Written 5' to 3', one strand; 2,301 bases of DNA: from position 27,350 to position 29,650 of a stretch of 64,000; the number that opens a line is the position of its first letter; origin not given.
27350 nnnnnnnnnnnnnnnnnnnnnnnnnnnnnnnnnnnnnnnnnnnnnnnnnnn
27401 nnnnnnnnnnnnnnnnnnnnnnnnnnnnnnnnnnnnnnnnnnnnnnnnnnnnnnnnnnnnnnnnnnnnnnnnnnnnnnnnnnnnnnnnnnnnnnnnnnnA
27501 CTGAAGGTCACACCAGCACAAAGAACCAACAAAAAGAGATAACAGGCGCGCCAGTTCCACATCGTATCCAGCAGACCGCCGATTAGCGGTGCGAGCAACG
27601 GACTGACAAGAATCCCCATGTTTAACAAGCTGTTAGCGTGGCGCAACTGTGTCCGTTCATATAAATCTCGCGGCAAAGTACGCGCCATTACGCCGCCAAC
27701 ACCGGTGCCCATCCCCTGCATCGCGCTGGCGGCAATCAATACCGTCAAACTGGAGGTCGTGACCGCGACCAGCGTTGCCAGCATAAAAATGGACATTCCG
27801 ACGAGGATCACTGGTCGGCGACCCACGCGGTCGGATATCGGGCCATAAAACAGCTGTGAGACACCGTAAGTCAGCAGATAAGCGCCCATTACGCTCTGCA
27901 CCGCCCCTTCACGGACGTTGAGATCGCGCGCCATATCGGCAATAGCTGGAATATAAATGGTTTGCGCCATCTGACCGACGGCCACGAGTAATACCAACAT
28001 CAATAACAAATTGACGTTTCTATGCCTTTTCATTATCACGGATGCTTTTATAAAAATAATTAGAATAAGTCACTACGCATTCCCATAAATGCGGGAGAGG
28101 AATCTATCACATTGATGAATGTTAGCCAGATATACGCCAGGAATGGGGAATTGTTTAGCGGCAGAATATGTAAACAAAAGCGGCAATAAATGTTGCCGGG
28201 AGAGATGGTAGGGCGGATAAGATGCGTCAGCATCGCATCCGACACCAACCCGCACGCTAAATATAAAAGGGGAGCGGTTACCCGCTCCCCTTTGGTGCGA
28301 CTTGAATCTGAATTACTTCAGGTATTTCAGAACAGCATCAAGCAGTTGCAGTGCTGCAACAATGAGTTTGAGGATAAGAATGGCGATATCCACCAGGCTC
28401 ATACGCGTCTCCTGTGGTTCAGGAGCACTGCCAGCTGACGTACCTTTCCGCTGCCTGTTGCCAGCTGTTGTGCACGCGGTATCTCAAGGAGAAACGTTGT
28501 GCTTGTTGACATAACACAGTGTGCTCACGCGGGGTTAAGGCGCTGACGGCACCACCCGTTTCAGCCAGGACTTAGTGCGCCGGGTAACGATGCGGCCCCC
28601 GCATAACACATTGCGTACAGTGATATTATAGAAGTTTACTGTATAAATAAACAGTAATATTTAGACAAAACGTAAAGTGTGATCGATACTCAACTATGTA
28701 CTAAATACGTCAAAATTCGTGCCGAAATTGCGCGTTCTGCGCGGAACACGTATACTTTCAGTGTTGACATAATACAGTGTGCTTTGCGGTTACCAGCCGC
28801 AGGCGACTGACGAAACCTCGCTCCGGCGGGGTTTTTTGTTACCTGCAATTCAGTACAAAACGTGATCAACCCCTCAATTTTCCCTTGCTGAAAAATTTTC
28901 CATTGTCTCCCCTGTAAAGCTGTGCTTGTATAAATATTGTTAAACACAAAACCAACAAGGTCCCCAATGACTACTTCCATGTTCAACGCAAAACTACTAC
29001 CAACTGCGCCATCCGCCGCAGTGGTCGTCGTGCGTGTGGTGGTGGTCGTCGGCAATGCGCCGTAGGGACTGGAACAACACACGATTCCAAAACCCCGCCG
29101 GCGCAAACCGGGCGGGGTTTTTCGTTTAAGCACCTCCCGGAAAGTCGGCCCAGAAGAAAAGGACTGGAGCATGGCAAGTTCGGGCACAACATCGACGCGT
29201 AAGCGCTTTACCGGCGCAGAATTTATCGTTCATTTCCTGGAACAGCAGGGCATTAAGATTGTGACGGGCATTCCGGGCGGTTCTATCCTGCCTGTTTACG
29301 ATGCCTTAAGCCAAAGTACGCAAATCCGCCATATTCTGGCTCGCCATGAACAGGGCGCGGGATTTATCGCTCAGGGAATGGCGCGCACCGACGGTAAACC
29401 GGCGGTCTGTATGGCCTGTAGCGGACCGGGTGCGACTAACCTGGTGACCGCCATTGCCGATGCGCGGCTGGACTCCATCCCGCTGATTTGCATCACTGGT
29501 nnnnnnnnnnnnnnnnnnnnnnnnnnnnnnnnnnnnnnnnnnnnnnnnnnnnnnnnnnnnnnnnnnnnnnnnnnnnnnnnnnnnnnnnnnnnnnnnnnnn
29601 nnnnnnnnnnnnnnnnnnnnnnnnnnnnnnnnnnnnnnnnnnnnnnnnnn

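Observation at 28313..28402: TisB toxin variant with Ser at position 2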

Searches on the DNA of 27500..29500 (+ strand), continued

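Call 38: get_annotated_region(hit=H81, flank=1200)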
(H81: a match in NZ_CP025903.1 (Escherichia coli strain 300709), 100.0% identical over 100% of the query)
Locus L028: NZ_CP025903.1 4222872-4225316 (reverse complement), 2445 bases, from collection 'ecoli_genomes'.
description: Escherichia coli strain 300709 chromosome, complete genome
organism: Escherichia coli strain 300709 (NCBI taxid 562)
replicon: chromosome; assembly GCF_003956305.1
host: Homo sapiens; source: stool; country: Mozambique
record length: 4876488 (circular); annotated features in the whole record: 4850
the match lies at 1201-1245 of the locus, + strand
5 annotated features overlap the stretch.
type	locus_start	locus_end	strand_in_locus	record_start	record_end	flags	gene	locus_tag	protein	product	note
CDS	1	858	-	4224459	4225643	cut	emrD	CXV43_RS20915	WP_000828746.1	multidrug efflux MFS transporter EmrD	-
CDS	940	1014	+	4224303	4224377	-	ysdE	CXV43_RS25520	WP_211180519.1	protein YsdE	-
CDS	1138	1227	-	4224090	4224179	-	tisB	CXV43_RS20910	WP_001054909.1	type I toxin-antitoxin system toxin TisB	-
CDS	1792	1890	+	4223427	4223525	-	ivbL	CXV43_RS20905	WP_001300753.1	ilvB operon leader peptide IvbL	-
CDS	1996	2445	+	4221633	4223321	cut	ilvB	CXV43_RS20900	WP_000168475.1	acetolactate synthase large subunit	-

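Call 39: get_annotated_region(hit=H83, flank=1200)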
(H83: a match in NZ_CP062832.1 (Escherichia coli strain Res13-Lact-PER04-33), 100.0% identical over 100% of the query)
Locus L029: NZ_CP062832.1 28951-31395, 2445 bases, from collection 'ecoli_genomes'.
description: Escherichia coli strain Res13-Lact-PER04-33 chromosome, complete genome
organism: Escherichia coli strain Res13-Lact-PER04-33 (NCBI taxid 562)
replicon: chromosome; assembly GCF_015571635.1
host: Sus scrofa domesticus; source: feces; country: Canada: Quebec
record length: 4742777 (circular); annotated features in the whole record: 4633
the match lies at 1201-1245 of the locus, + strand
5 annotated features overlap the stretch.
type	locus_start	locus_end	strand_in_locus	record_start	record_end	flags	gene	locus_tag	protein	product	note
CDS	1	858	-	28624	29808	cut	emrD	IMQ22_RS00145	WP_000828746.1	multidrug efflux MFS transporter EmrD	-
CDS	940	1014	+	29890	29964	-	ysdE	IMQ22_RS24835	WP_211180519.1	protein YsdE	-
CDS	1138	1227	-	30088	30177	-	tisB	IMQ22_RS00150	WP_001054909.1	type I toxin-antitoxin system toxin TisB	-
CDS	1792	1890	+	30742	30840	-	ivbL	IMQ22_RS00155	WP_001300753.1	ilvB operon leader peptide IvbL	-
CDS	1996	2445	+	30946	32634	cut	ilvB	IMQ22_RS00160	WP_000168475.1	acetolactate synthase large subunit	-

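Call 40: get_annotated_region(hit=H87, flank=1200)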
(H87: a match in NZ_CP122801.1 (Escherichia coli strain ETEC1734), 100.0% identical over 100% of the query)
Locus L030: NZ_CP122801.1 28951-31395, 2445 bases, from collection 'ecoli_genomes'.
description: Escherichia coli strain ETEC1734 chromosome, complete genome
organism: Escherichia coli strain ETEC1734 (NCBI taxid 562)
replicon: chromosome; assembly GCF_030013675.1
host: Sus scrofa; source: feces; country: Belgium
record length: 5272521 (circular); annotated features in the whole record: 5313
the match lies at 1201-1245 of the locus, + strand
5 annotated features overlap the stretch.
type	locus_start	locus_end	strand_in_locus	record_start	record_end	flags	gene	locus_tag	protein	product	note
CDS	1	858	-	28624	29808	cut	emrD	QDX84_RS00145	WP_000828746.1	multidrug efflux MFS transporter EmrD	-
CDS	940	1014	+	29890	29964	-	ysdE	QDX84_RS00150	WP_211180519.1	protein YsdE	-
CDS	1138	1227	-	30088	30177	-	tisB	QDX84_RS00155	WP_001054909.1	type I toxin-antitoxin system toxin TisB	-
CDS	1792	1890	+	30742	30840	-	ivbL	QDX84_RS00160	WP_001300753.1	ilvB operon leader peptide IvbL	-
CDS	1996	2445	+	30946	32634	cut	ilvB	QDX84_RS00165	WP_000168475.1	acetolactate synthase large subunit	-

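Call 41: get_annotated_region(hit=H88, flank=1200)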
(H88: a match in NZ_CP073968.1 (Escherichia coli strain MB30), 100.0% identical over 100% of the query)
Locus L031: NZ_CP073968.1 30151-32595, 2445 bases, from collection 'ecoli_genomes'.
description: Escherichia coli strain MB30 chromosome, complete genome
organism: Escherichia coli strain MB30 (NCBI taxid 562)
replicon: chromosome; assembly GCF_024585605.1
host: Poultry; source: Cloacal sample; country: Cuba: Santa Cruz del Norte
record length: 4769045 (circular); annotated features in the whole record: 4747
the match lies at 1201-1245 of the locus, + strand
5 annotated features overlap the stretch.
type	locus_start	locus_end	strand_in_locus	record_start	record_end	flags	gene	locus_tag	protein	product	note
CDS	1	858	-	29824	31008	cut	emrD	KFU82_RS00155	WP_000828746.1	multidrug efflux MFS transporter EmrD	-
CDS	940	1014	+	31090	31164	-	ysdE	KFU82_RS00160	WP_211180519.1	protein YsdE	-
CDS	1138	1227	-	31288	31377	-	tisB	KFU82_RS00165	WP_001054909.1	type I toxin-antitoxin system toxin TisB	-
CDS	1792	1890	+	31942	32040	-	ivbL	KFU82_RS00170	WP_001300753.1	ilvB operon leader peptide IvbL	-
CDS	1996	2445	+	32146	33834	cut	ilvB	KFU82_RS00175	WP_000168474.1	acetolactate synthase large subunit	-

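Call 42: get_annotated_region(hit=H91, flank=1200)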
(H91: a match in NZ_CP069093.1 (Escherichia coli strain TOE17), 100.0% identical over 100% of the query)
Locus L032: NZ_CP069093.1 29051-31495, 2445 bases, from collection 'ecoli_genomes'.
description: Escherichia coli strain TOE17 chromosome, complete genome
organism: Escherichia coli strain TOE17 (NCBI taxid 562)
replicon: chromosome; assembly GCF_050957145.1
host: Homo sapiens; source: feces; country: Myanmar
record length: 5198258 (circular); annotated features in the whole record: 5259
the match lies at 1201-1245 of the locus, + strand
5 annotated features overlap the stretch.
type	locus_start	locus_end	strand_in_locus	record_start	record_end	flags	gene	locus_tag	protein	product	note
CDS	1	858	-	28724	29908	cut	emrD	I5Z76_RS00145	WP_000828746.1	multidrug efflux MFS transporter EmrD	-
CDS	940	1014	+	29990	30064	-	ysdE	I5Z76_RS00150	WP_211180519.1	protein YsdE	-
CDS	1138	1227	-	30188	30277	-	tisB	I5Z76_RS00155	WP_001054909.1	type I toxin-antitoxin system toxin TisB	-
CDS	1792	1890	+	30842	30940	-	ivbL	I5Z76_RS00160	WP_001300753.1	ilvB operon leader peptide IvbL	-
CDS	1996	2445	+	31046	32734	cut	ilvB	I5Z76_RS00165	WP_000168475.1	acetolactate synthase large subunit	-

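Call 43: get_annotated_region(hit=H92, flank=1200)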
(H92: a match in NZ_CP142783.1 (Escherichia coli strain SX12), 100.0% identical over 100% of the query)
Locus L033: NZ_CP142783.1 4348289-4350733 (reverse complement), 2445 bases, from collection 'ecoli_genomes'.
description: Escherichia coli strain SX12 chromosome, complete genome
organism: Escherichia coli strain SX12 (NCBI taxid 562)
replicon: chromosome; assembly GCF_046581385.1
host: Sheep; source: anal swab; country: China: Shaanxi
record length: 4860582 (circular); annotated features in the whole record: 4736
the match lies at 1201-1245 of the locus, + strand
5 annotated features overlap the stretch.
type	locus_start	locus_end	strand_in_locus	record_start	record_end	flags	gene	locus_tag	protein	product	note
CDS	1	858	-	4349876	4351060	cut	emrD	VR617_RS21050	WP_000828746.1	multidrug efflux MFS transporter EmrD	-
CDS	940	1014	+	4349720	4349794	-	ysdE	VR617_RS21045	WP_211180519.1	protein YsdE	-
CDS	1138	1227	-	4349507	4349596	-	tisB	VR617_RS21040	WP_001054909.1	type I toxin-antitoxin system toxin TisB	-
CDS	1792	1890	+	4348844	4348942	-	ivbL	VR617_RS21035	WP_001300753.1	ilvB operon leader peptide IvbL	-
CDS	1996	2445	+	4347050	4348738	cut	ilvB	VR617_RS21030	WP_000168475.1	acetolactate synthase large subunit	-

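Call 44: get_annotated_region(hit=H41, flank=1200)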
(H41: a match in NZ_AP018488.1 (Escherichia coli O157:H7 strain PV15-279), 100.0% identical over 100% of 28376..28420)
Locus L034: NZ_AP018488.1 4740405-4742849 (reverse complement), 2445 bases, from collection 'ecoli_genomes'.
description: Escherichia coli O157:H7 strain PV15-279 chromosome, complete genome
organism: Escherichia coli O157:H7 strain PV15-279 (NCBI taxid 83334)
replicon: chromosome; assembly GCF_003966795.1
host: Homo sapiens; source: -; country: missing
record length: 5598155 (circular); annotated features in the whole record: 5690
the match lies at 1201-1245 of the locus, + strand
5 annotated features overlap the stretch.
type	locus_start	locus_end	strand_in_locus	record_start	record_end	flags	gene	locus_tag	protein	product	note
CDS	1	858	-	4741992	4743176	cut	emrD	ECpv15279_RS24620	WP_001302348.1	multidrug efflux MFS transporter EmrD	-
CDS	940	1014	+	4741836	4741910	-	ysdE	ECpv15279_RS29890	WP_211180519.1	protein YsdE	-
CDS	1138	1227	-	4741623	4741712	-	tisB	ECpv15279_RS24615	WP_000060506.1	type I toxin-antitoxin system toxin TisB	-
CDS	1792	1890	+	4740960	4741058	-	ivbL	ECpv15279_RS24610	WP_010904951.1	ilvB operon leader peptide IvbL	-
CDS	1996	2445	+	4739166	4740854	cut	ilvB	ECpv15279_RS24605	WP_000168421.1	acetolactate synthase large subunit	-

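Call 45: get_annotated_region(hit=H47, flank=1200)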
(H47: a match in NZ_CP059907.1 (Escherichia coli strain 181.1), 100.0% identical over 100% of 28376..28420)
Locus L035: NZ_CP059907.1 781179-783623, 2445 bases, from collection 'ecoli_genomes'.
description: Escherichia coli strain 181.1 chromosome, complete genome
organism: Escherichia coli strain 181.1 (NCBI taxid 562)
replicon: chromosome; assembly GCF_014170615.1
host: Turkey; source: -; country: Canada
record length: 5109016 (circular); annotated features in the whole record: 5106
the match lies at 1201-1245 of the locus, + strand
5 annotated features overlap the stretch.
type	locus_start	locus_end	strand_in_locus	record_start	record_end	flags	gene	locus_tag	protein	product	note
CDS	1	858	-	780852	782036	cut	emrD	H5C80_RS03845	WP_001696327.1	multidrug efflux MFS transporter EmrD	-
CDS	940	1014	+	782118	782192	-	ysdE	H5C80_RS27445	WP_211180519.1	protein YsdE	-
CDS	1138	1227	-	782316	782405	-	tisB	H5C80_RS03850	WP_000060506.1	type I toxin-antitoxin system toxin TisB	-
CDS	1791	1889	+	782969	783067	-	ivbL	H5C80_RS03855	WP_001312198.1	ilvB operon leader peptide IvbL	-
CDS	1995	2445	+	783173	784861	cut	ilvB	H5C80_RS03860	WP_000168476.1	acetolactate synthase large subunit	-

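Call 46: get_annotated_region(hit=H52, flank=1200)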
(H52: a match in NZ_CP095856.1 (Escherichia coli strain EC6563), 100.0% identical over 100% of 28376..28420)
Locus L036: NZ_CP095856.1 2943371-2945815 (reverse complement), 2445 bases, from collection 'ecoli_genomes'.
description: Escherichia coli strain EC6563 chromosome, complete genome
organism: Escherichia coli strain EC6563 (NCBI taxid 562)
replicon: chromosome; assembly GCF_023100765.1
host: Homo sapiens; source: urine; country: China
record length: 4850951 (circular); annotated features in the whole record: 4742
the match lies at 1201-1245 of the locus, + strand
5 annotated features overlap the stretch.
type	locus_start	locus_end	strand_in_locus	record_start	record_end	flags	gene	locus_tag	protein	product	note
CDS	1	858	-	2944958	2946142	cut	emrD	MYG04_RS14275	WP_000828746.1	multidrug efflux MFS transporter EmrD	-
CDS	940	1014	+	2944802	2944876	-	ysdE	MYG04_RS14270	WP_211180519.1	protein YsdE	-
CDS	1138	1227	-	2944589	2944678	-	tisB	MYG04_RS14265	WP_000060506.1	type I toxin-antitoxin system toxin TisB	-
CDS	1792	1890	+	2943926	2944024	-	ivbL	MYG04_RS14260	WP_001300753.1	ilvB operon leader peptide IvbL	-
CDS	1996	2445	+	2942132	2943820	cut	ilvB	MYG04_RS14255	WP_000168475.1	acetolactate synthase large subunit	-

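Call 47: get_annotated_region(hit=H57, flank=1200)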
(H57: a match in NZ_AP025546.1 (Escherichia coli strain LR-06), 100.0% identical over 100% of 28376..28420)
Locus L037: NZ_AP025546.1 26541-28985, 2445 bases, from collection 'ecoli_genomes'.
description: Escherichia coli strain LR-06 chromosome, complete genome
organism: Escherichia coli strain LR-06 (NCBI taxid 562)
replicon: chromosome; assembly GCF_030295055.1
host: Homo sapiens; source: -; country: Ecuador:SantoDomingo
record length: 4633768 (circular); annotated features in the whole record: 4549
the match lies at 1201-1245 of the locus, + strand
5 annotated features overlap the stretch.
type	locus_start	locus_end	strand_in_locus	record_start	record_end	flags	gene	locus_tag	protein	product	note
CDS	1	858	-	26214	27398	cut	emrD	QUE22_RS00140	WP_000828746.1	multidrug efflux MFS transporter EmrD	-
CDS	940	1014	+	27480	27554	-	ysdE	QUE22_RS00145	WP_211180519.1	protein YsdE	-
CDS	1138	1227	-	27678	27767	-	tisB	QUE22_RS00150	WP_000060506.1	type I toxin-antitoxin system toxin TisB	-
CDS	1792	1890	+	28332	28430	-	ivbL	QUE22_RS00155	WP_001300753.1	ilvB operon leader peptide IvbL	-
CDS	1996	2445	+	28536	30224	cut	ilvB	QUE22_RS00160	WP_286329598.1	acetolactate synthase large subunit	-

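Call 48: get_annotated_region(hit=H62, flank=1200)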
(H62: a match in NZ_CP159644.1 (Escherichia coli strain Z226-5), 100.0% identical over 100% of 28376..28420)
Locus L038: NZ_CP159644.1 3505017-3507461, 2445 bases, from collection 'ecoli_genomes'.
description: Escherichia coli strain Z226-5 chromosome, complete genome
organism: Escherichia coli strain Z226-5 (NCBI taxid 562)
replicon: chromosome; assembly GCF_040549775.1
host: -; source: hospital; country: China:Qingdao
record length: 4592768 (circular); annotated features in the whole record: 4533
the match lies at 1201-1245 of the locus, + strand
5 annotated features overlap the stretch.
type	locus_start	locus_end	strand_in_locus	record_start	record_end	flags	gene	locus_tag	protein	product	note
CDS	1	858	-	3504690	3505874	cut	emrD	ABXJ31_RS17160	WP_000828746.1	multidrug efflux MFS transporter EmrD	-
CDS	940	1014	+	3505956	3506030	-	ysdE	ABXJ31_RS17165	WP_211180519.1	protein YsdE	-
CDS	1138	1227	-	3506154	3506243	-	tisB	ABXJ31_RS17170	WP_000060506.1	type I toxin-antitoxin system toxin TisB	-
CDS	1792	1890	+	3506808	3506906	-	ivbL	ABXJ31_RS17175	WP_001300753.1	ilvB operon leader peptide IvbL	-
CDS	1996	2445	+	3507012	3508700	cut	ilvB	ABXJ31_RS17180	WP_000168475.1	acetolactate synthase large subunit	-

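Call 49: get_annotated_region(hit=H99, flank=0)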
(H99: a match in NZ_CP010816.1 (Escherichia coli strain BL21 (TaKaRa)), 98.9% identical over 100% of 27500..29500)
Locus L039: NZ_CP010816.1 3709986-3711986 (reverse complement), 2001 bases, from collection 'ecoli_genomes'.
description: Escherichia coli strain BL21 (TaKaRa) chromosome, complete genome
organism: Escherichia coli strain BL21 (TaKaRa) (NCBI taxid 562)
replicon: chromosome; assembly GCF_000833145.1
host: -; source: NA(common laboratory strain); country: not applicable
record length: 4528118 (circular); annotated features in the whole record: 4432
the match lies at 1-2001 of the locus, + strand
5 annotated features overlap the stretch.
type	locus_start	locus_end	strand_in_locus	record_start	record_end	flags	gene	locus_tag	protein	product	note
CDS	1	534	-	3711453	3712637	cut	emrD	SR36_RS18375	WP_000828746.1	multidrug efflux MFS transporter EmrD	-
CDS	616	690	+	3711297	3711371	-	ysdE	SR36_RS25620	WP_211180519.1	protein YsdE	-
CDS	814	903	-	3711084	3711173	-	tisB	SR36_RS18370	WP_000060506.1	type I toxin-antitoxin system toxin TisB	-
CDS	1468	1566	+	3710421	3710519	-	ivbL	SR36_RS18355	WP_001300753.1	ilvB operon leader peptide IvbL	-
CDS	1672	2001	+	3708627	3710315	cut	ilvB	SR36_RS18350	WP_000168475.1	acetolactate synthase large subunit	-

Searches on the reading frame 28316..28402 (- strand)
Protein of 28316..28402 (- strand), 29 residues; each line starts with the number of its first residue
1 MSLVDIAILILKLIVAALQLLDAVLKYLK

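Call 14: list_cluster_members(proteins=[window:28316-28402:-, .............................])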
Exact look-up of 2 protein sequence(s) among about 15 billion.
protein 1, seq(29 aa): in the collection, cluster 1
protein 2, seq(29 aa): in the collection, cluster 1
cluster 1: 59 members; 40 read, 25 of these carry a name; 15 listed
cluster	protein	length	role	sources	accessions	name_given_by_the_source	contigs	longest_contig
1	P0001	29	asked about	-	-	type I toxin-antitoxin system toxin TisB [Escherichia coli] | small toxic protein TisB | Small toxic protein TisB n=6 Tax=Escherichia coli TaxID=562 RepID=TISB_ECOLI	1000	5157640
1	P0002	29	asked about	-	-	type I toxin-antitoxin system toxin TisB [Shigella sonnei] | small toxic protein TisB | Small toxic protein TisB n=27 Tax=Enterobacteriaceae TaxID=543 RepID=A0A024LAK6_ECOLX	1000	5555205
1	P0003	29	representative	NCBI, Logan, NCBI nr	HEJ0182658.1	TPA: type I toxin-antitoxin system toxin TisB [Citrobacter koseri] | type I toxin-antitoxin system toxin TisB [Citrobacter koseri]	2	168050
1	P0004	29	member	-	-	TPA: type I toxin-antitoxin system toxin TisB [Citrobacter koseri] | Small toxic protein TisB n=1 Tax=Citrobacter koseri TaxID=545 RepID=A0A078L9M7_CITKO | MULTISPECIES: type I toxin-antitoxin system toxin TisB [Citrobacter]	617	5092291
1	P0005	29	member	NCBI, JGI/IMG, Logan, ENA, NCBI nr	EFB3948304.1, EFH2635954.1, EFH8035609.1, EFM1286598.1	type I toxin-antitoxin system toxin TisB [Escherichia coli] | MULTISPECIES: type I toxin-antitoxin system toxin TisB [Enterobacteriaceae]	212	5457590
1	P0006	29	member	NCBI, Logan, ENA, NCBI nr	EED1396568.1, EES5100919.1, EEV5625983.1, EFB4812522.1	type I toxin-antitoxin system toxin TisB [Escherichia coli]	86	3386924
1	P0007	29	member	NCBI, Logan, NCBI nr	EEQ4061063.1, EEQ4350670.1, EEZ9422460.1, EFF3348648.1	type I toxin-antitoxin system toxin TisB [Escherichia coli]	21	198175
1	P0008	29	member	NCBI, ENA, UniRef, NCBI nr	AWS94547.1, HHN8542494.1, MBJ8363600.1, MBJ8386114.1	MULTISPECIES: type I toxin-antitoxin system toxin TisB [Citrobacter] | Type I toxin-antitoxin system toxin TisB n=1 Tax=Citrobacter cronae TaxID=1748967 ...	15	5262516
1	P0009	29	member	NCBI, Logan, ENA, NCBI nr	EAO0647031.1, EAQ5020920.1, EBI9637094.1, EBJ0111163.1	type I toxin-antitoxin system toxin TisB [Salmonella enterica subsp. enterica serovar ... | type I toxin-antitoxin system toxin TisB [Salmonella enterica]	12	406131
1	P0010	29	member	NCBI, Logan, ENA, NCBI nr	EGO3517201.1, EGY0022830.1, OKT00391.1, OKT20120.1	type I toxin-antitoxin system toxin TisB [Escherichia coli]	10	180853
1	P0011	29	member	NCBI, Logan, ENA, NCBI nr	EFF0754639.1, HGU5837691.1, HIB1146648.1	type I toxin-antitoxin system toxin TisB [Escherichia coli]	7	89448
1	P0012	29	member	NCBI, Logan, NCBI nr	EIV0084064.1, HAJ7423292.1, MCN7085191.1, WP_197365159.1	TPA: type I toxin-antitoxin system toxin TisB [Escherichia coli] | type I toxin-antitoxin system toxin TisB [Escherichia coli]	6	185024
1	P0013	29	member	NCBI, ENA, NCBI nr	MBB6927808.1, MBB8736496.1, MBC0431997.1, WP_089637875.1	type I toxin-antitoxin system toxin TisB [Escherichia coli]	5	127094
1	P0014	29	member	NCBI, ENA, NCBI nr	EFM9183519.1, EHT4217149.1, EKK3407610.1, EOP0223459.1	type I toxin-antitoxin system toxin TisB [Escherichia coli]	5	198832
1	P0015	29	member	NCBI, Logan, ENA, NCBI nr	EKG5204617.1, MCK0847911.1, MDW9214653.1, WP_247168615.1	type I toxin-antitoxin system toxin TisB [Escherichia coli]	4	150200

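Call 15: search_protein_families(library=pfam, proteins=[window:28316-28402:-], max_evalue=1)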
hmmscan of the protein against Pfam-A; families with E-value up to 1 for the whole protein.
seq(29 aa): 1 family
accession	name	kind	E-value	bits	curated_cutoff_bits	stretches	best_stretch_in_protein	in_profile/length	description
PF13939.11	TisB_toxin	-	2.1e-09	37.6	25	1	4-26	4-26/28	Toxin TisB, type I toxin-antitoxin system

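Call 16: search_protein_families(library=ncbifam, proteins=[window:28316-28402:-], max_evalue=1)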
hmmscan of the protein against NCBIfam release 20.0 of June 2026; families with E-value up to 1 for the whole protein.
seq(29 aa): 2 families
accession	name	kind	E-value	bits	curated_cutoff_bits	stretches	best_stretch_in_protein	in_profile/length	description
NF011340.0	PRK14754.1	equivalog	1.3e-19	69.9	53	1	1-29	1-29/29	type I toxin-antitoxin system toxin TisB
TIGR04459.1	TisB_tox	equivalog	4.6e-17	61.5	38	1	1-29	1-29/29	type I toxin-antitoxin system toxin TisB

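Call 57: search_solved_structures(query=window:28316-28402:-, max_evalue=1)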
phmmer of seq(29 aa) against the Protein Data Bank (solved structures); distinct sequences matched with E-value up to 1: 0.
